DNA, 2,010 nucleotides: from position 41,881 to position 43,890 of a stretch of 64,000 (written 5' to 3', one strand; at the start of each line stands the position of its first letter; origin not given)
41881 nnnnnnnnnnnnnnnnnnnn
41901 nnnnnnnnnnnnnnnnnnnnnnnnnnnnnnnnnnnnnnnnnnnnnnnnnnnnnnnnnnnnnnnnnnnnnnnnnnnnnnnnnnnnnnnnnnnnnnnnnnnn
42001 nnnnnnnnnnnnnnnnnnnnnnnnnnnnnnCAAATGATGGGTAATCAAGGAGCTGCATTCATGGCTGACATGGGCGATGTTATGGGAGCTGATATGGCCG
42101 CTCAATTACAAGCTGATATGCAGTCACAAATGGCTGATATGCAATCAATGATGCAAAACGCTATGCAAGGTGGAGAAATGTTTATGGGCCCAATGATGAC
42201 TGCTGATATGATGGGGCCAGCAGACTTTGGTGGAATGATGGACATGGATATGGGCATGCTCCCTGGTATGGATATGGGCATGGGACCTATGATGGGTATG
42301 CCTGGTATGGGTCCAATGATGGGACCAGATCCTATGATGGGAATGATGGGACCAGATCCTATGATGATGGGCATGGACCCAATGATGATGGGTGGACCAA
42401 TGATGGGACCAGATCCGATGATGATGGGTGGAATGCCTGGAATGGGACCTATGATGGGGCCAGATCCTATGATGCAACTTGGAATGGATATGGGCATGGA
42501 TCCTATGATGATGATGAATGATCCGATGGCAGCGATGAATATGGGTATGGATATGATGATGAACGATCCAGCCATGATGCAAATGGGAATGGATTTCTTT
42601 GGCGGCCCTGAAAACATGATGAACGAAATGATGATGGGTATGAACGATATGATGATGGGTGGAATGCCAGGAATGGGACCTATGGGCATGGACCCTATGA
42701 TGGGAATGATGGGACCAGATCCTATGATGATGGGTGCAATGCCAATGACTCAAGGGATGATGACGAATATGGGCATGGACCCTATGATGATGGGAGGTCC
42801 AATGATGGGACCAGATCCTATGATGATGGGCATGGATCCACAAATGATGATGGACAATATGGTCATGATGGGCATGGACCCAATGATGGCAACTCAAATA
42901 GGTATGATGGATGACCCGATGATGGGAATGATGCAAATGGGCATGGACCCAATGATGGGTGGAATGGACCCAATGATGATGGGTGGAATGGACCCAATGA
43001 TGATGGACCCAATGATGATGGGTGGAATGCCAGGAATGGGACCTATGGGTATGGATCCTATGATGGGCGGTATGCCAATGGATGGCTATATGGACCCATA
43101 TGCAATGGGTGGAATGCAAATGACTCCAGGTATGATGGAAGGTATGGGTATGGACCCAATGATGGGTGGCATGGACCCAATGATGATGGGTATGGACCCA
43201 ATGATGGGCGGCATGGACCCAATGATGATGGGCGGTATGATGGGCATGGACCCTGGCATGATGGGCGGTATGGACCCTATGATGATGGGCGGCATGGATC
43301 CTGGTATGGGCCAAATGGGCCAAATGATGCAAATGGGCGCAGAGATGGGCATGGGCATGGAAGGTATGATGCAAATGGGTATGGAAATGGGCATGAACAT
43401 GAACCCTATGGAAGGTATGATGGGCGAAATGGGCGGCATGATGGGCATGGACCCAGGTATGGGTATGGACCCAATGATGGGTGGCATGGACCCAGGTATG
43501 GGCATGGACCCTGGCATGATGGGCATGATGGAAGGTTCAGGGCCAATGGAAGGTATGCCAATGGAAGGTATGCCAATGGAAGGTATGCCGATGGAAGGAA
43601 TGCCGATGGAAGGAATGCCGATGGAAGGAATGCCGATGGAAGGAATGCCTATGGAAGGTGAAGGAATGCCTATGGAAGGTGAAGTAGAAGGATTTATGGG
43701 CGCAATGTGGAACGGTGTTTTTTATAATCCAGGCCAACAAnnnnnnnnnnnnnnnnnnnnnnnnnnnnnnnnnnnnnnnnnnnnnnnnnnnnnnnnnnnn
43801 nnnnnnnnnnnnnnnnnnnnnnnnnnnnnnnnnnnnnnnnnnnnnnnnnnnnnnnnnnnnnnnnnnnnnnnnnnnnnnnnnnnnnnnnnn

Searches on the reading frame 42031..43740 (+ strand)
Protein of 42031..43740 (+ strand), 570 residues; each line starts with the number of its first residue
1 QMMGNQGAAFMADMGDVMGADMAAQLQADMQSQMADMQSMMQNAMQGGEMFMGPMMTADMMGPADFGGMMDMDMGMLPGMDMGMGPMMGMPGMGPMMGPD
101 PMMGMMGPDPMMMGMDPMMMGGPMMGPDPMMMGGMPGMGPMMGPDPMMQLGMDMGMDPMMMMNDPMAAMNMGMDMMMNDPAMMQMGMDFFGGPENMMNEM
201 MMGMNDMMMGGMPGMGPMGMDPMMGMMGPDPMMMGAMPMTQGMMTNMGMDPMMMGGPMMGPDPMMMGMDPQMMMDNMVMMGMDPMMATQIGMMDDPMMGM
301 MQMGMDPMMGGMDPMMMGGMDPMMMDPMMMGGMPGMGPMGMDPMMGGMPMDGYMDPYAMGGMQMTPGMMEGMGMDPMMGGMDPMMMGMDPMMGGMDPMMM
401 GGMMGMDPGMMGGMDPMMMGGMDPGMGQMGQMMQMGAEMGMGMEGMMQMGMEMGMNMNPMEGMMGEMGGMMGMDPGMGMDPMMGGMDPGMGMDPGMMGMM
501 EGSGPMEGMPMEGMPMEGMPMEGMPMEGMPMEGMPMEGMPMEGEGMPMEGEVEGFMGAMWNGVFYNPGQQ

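Call 49: search_protein_families(library=pfam, proteins=[window:42031-43740:+], max_evalue=10)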
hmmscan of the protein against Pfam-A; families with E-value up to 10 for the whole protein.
window:42031-43740:+ (570 aa): 1 family
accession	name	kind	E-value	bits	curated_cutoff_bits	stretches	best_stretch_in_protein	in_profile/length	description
PF02095.21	Extensin_1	-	0.11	12.8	105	1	505-541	25-61/171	Extensin-like protein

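Call 75: search_solved_structures(query=window:42031-43740:+, max_evalue=10, show_alignments=3)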
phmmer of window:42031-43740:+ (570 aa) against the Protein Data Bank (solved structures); distinct sequences matched with E-value up to 10: 0.
